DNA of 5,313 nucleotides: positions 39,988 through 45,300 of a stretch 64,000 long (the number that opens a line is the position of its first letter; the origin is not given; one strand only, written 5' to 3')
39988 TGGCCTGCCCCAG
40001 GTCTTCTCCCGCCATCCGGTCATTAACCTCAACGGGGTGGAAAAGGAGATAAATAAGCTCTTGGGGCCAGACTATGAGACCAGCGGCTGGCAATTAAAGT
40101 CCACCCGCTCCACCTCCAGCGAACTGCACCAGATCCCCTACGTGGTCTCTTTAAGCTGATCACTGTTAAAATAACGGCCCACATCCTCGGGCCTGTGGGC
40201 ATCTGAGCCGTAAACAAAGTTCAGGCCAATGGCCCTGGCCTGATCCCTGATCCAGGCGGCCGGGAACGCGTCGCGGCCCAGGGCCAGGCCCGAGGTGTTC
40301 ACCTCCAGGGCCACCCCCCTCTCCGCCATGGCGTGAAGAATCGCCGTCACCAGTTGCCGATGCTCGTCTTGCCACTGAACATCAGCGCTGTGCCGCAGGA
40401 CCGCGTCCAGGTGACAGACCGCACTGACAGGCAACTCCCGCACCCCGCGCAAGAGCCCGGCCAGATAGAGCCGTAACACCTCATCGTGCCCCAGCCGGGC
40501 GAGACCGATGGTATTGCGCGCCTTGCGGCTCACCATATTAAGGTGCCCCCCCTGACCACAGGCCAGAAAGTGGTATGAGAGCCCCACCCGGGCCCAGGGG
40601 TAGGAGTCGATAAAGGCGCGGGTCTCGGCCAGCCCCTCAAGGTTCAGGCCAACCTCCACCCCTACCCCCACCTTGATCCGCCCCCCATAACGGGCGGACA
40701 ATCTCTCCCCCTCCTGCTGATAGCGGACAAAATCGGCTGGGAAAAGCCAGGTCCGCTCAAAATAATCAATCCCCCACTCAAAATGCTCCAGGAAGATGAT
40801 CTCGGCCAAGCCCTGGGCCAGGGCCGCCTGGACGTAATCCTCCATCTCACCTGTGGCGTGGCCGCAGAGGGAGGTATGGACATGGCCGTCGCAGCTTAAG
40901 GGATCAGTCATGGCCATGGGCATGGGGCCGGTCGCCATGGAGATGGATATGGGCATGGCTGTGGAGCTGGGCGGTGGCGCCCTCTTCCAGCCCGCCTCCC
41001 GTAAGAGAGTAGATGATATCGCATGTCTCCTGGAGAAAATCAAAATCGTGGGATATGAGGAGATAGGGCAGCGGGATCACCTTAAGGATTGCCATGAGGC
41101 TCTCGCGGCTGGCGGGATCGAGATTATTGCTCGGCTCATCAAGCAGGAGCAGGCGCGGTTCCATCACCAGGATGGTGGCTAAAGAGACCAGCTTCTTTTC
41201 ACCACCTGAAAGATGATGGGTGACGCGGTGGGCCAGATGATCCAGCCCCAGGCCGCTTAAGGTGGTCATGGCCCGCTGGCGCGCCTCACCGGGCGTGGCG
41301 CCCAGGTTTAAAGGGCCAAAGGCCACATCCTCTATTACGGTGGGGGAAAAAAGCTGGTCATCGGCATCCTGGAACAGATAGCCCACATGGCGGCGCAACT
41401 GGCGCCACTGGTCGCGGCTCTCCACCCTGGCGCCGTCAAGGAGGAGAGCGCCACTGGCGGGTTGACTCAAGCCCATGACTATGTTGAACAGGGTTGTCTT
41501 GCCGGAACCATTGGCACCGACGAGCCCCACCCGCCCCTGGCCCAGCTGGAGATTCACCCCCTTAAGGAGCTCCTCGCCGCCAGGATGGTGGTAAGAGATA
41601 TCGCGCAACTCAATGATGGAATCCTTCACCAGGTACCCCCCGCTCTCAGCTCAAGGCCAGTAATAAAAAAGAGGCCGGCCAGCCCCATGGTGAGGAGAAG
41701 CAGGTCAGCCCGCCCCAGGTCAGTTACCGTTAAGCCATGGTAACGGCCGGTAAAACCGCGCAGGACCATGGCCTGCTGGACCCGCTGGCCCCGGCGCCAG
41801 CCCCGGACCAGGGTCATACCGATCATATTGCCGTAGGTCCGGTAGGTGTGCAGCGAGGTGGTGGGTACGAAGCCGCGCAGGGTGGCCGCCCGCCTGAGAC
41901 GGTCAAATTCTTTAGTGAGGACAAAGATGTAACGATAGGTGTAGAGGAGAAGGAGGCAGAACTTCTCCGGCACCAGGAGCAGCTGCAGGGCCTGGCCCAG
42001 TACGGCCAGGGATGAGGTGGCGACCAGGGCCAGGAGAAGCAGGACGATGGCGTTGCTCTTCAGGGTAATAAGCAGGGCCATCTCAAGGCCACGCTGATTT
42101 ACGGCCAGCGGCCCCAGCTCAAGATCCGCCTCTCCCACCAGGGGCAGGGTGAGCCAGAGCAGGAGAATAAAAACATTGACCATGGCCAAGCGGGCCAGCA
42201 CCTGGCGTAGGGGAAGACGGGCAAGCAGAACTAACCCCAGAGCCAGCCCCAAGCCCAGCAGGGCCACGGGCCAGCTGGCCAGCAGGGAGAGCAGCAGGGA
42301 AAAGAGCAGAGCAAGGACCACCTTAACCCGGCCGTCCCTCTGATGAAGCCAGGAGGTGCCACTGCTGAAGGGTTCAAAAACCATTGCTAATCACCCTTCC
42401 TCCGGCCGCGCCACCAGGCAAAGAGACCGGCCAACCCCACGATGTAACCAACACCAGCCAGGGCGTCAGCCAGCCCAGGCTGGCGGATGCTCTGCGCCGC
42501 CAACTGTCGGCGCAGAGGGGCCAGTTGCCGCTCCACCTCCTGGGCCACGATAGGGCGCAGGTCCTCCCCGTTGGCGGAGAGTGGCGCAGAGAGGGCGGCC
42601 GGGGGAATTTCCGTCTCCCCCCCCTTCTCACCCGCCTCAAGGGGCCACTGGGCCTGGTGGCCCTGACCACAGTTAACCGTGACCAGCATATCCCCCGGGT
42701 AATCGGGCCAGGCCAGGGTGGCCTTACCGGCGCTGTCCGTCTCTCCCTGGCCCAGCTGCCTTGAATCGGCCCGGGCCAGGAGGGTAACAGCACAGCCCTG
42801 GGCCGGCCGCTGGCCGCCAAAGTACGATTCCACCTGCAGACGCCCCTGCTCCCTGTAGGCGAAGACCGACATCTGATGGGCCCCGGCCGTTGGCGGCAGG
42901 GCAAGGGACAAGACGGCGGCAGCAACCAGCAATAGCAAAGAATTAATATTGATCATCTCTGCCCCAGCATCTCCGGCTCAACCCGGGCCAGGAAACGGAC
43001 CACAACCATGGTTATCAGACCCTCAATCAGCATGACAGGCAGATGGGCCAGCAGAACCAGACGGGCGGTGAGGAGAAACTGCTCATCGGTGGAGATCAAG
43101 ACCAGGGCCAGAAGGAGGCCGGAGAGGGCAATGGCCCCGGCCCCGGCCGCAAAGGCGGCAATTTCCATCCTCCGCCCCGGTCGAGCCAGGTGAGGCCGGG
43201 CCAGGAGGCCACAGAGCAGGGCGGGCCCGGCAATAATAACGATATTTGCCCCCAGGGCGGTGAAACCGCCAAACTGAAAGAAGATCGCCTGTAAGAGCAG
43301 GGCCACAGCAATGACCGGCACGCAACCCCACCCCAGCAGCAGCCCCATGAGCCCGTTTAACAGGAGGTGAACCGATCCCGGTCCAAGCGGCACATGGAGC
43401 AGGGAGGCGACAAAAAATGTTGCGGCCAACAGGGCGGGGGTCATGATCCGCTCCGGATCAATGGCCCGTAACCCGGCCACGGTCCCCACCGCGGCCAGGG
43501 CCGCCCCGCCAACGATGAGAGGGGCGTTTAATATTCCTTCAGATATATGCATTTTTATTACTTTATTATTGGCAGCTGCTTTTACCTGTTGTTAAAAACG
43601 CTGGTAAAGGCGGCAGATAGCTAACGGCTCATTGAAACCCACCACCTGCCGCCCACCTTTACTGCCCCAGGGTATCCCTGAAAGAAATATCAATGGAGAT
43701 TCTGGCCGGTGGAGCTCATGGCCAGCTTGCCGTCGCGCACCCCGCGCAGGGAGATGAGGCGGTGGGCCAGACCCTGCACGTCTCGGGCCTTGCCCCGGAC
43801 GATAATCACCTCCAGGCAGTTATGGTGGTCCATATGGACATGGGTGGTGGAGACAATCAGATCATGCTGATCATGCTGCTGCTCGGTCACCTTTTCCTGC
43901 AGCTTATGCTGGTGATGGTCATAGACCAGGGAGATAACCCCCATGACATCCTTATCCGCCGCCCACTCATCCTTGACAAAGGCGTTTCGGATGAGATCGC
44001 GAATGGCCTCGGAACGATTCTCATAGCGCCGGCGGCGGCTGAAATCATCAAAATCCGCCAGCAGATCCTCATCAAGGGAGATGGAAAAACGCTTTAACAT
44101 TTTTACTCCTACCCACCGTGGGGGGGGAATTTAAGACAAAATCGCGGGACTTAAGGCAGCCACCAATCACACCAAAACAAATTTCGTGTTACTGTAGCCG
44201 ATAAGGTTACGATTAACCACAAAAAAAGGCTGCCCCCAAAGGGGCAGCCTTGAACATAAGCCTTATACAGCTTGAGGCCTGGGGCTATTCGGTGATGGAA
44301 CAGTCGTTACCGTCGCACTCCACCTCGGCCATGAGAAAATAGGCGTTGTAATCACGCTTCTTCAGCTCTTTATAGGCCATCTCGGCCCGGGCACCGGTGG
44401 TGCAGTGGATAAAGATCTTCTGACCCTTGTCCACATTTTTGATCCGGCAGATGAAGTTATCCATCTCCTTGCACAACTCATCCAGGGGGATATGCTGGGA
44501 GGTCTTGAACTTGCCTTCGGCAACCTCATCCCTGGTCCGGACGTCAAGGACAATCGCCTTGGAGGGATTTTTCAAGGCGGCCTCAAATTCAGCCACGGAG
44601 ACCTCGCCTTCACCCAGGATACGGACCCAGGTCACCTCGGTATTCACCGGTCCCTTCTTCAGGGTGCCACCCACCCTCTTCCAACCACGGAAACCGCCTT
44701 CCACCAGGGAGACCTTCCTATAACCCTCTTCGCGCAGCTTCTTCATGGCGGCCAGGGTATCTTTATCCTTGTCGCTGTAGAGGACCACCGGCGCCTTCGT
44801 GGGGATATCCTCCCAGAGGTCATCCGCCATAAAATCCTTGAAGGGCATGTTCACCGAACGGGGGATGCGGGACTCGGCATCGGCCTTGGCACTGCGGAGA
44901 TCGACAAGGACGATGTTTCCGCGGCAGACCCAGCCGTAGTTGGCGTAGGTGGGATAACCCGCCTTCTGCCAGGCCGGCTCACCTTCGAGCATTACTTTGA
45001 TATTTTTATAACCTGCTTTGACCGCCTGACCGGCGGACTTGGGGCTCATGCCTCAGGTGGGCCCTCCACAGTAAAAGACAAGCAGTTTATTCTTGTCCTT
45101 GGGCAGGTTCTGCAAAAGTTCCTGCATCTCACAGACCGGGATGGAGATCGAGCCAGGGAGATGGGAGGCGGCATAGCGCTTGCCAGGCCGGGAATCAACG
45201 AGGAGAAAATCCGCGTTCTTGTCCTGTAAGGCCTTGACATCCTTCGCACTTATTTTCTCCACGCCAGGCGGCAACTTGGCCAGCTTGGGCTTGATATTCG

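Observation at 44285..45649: Triple-rhodanese lipoprotein with selenocysteine in the first active-site loop (split into two ORFs by the track)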

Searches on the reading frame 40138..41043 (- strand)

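Call 89: search_protein_families(library=ncbifam, proteins=[window:40138-41043:-], max_evalue=0.00001)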
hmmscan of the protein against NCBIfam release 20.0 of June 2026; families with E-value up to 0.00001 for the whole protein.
window:40138-41043:- (301 aa): 6 families
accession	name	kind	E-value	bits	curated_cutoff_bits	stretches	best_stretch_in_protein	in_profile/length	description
TIGR01856.1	hisJ_fam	subfamily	2.6e-40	138.7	90.2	1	51-293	1-248/252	histidinol-phosphatase HisJ family protein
NF005996.1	PRK08123.1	equivalog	3.4e-31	108.5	133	1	52-293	2-259/262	histidinol-phosphatase HisJ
NF005596.0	PRK07328.1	subfamily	4.5e-31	108.2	202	1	51-294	4-242/269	histidinol-phosphatase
NF005597.0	PRK07329.1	equivalog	1e-14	54.8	303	1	52-293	5-231/257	hypothetical protein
NF004086.0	PRK05588.1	equivalog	3e-11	43.8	321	1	52-294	3-231/255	histidinol phosphate phosphatase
NF006702.0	PRK09248.1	domain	9.2e-09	35.1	264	0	233-297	143-209/246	PHP domain-containing protein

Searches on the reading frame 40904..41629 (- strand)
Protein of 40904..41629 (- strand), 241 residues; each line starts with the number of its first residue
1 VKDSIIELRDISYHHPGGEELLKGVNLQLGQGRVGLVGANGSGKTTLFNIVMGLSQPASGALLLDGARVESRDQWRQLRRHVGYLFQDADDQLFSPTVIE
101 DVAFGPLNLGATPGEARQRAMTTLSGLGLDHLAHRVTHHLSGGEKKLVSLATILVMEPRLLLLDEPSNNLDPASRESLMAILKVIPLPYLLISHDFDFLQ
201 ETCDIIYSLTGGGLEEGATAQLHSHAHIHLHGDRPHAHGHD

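Call 89: search_protein_families(library=ncbifam, proteins=[window:40904-41629:-], max_evalue=0.00001)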
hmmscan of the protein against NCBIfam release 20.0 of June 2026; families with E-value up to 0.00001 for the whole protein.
window:40904-41629:- (241 aa): 180 families (the best 25 are shown)
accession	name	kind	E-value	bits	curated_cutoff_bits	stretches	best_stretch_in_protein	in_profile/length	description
TIGR01166.1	cbiO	subfamily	1.7e-53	181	211.8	1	17-185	3-173/190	cobalt ABC transporter, ATP-binding protein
NF010171.0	PRK13652.1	equivalog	2.9e-52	177.5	476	1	5-217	3-219/277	cobalt transporter ATP-binding subunit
TIGR04521.1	ECF_ATPase_2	equivalog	2.4e-49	167.9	330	1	10-215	5-224/279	energy-coupling factor transporter ATPase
NF010157.0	PRK13636.1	equivalog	2.9e-49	167.8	463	1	1-212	1-218/285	cobalt transporter ATP-binding subunit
TIGR04520.1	ECF_ATPase_1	equivalog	7.2e-45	153.5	315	1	6-223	1-224/269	energy-coupling factor transporter ATPase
NF010155.0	PRK13634.1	equivalog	9.4e-36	123.6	413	1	18-214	19-224/290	energy-coupling factor ABC transporter ATP-binding protein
NF010158.0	PRK13637.1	equivalog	1.5e-35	122.7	390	1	19-200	20-209/287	energy-coupling factor transporter ATPase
NF010156.0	PRK13635.1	equivalog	1.6e-35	122.7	392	1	1-227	1-232/279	energy-coupling factor ABC transporter ATP-binding protein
NF010159.0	PRK13638.1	equivalog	4e-35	121.5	489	1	18-221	13-222/271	energy-coupling factor ABC transporter ATP-binding protein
TIGR02142.1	modC_ABC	equivalog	3.8e-34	118.5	285.05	1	27-228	18-225/353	molybdenum ABC transporter ATP-binding protein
TIGR02673.1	FtsE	equivalog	5.1e-34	117.8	264.85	1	5-185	1-183/214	cell division ATP-binding protein FtsE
NF000355.4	ribo_prot_ABC_F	equivalog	1.3e-32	113.4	380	1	6-215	3-193/499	ribosomal protection-like ABC-F family protein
NF010170.0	PRK13651.1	equivalog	6.2e-32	110.8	432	1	75-198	100-227/308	cobalt transporter ATP-binding subunit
TIGR03375.1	type_I_sec_LssB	subfamily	2.3e-31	108.8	693.1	1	6-185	466-649/696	type I secretion system permease/ATPase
NF010167.0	PRK13648.1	subfamily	1e-30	107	241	1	2-226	4-233/269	energy-coupling factor transporter ATPase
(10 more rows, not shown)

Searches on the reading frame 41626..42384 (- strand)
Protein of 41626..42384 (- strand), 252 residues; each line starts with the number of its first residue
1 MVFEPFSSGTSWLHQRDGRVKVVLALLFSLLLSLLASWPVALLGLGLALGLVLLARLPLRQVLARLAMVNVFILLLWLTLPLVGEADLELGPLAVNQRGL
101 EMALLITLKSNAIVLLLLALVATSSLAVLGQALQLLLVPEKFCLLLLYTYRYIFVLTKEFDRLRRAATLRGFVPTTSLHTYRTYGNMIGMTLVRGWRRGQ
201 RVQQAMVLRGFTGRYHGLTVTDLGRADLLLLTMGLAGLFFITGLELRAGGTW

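Call 89: search_protein_families(library=ncbifam, proteins=[window:41626-42384:-], max_evalue=0.00001)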
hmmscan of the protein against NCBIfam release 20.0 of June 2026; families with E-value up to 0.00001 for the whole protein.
window:41626-42384:- (252 aa): 2 families
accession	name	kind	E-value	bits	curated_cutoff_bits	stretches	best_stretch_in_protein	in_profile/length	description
TIGR02454.1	ECF_T_CbiQ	equivalog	5e-39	134.2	111.8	1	17-209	2-200/200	cobalt ECF transporter T component CbiQ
NF012029.0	PRK15485.1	equivalog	8.4e-06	25.9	303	0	9-216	10-224/225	energy-coupling factor ABC transporter transmembrane protein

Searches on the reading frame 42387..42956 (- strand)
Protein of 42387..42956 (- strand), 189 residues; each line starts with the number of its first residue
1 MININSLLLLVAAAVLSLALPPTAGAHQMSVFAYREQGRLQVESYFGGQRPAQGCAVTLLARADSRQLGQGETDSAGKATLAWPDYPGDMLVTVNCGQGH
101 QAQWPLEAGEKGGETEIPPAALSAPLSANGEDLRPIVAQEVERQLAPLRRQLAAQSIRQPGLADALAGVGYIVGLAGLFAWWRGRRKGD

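Call 89: search_protein_families(library=ncbifam, proteins=[window:42387-42956:-], max_evalue=0.00001)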
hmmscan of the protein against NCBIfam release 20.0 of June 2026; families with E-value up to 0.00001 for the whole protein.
window:42387-42956:- (189 aa): 1 family
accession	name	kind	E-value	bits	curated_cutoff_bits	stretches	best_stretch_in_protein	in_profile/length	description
NF058648.1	ECF_sub_HI1622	equivalog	1.7e-42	145.4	100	1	15-186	2-180/180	NikL family nickel/cobalt ECF transporter subunit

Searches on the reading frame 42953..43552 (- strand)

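Call 89: search_protein_families(library=ncbifam, proteins=[window:42953-43552:-], max_evalue=0.00001)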
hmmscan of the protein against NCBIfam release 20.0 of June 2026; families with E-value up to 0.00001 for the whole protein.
window:42953-43552:- (199 aa): 12 families
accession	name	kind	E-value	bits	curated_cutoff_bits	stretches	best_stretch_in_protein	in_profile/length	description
NF004905.0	PRK06265.1-5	equivalog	4.2e-74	249.1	173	1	1-197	1-198/205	cobalt transporter CbiM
NF004908.0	PRK06265.2-3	equivalog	6e-51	173.4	205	1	1-197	1-198/211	cobalt transporter CbiM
NF004904.0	PRK06265.1-4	equivalog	1.9e-49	168.1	172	1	1-197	1-200/206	cobalt transporter CbiM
NF004903.0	PRK06265.1-3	equivalog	3.5e-48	163.8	193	1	1-197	2-199/211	cobalt transporter CbiM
NF004906.0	PRK06265.2-1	equivalog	1.6e-45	155.6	205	1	1-198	1-211/212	cobalt transporter CbiM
NF004909.0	PRK06265.2-5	equivalog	4e-45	154.3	172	1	1-196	1-194/196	cobalt transporter CbiM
NF004907.0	PRK06265.2-2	subfamily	3e-37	128.3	200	1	1-197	21-218/221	cobalt transporter CbiM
NF006184.0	PRK08319.1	equivalog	1.1e-13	51.2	180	1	1-196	1-212/224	energy-coupling factor ABC transporter permease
NF004902.0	PRK06265.1-1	equivalog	1.1e-12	48.2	219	1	30-197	34-204/213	cobalt transporter CbiM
TIGR00123.1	cbiM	equivalog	8.6e-09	35.6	184.15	1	32-196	36-212/214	cobalt ECF transporter S component CbiM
NF008873.0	PRK11909.1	equivalog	1.8e-08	34.5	225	1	1-186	1-207/230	cobalt transporter CbiM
NF005598.0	PRK07331.1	equivalog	3.2e-06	26.8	401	0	30-108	34-114/323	cobalt transporter CbiM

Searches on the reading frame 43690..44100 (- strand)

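Call 89: search_protein_families(library=ncbifam, proteins=[window:43690-44100:-], max_evalue=0.00001)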
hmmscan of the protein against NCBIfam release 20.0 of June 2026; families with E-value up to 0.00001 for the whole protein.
window:43690-44100:- (136 aa): 5 families
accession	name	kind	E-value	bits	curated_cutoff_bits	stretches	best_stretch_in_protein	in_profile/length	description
NF003381.0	PRK04460.1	equivalog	5.8e-56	188.4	105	1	2-136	4-139/139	nickel-responsive transcriptional regulator NikR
NF002815.0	PRK02967.1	equivalog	3.1e-42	143.9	83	1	3-131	2-132/139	nickel-responsive transcriptional regulator NikR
NF001884.0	PRK00630.1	subfamily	3.7e-40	137.4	119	1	3-131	11-143/148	nickel responsive regulator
NF002169.0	PRK01002.1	subfamily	4.4e-40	136.9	111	1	2-135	4-139/141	nickel responsive regulator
TIGR02793.1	nikR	equivalog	2.8e-36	124.6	175.45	1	3-127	1-126/129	nickel-responsive transcriptional regulator NikR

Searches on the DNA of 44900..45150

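Call 21: search_rna_families(source=window, start=44900, end=45150, threshold=evalue, max_evalue=10, show_alignments=3)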
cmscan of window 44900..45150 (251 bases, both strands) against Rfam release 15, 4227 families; matches with E-value up to 10: 3.
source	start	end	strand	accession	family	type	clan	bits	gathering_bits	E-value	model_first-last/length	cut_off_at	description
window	45049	45105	-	RF00606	SNORD93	Gene; snRNA; snoRNA; CD-box;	-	15.1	60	3.9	1-74/74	no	Small nucleolar RNA SNORD93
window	45000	45079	-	RF03202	mir-555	Gene; miRNA;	-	13.1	92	5.3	1-89/89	no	mir-555 microRNA precursor family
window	45095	45150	-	RF02924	skipping-rope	Gene; sRNA;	-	12.4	36.7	4.1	34-80/80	5'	skipping-rope RNA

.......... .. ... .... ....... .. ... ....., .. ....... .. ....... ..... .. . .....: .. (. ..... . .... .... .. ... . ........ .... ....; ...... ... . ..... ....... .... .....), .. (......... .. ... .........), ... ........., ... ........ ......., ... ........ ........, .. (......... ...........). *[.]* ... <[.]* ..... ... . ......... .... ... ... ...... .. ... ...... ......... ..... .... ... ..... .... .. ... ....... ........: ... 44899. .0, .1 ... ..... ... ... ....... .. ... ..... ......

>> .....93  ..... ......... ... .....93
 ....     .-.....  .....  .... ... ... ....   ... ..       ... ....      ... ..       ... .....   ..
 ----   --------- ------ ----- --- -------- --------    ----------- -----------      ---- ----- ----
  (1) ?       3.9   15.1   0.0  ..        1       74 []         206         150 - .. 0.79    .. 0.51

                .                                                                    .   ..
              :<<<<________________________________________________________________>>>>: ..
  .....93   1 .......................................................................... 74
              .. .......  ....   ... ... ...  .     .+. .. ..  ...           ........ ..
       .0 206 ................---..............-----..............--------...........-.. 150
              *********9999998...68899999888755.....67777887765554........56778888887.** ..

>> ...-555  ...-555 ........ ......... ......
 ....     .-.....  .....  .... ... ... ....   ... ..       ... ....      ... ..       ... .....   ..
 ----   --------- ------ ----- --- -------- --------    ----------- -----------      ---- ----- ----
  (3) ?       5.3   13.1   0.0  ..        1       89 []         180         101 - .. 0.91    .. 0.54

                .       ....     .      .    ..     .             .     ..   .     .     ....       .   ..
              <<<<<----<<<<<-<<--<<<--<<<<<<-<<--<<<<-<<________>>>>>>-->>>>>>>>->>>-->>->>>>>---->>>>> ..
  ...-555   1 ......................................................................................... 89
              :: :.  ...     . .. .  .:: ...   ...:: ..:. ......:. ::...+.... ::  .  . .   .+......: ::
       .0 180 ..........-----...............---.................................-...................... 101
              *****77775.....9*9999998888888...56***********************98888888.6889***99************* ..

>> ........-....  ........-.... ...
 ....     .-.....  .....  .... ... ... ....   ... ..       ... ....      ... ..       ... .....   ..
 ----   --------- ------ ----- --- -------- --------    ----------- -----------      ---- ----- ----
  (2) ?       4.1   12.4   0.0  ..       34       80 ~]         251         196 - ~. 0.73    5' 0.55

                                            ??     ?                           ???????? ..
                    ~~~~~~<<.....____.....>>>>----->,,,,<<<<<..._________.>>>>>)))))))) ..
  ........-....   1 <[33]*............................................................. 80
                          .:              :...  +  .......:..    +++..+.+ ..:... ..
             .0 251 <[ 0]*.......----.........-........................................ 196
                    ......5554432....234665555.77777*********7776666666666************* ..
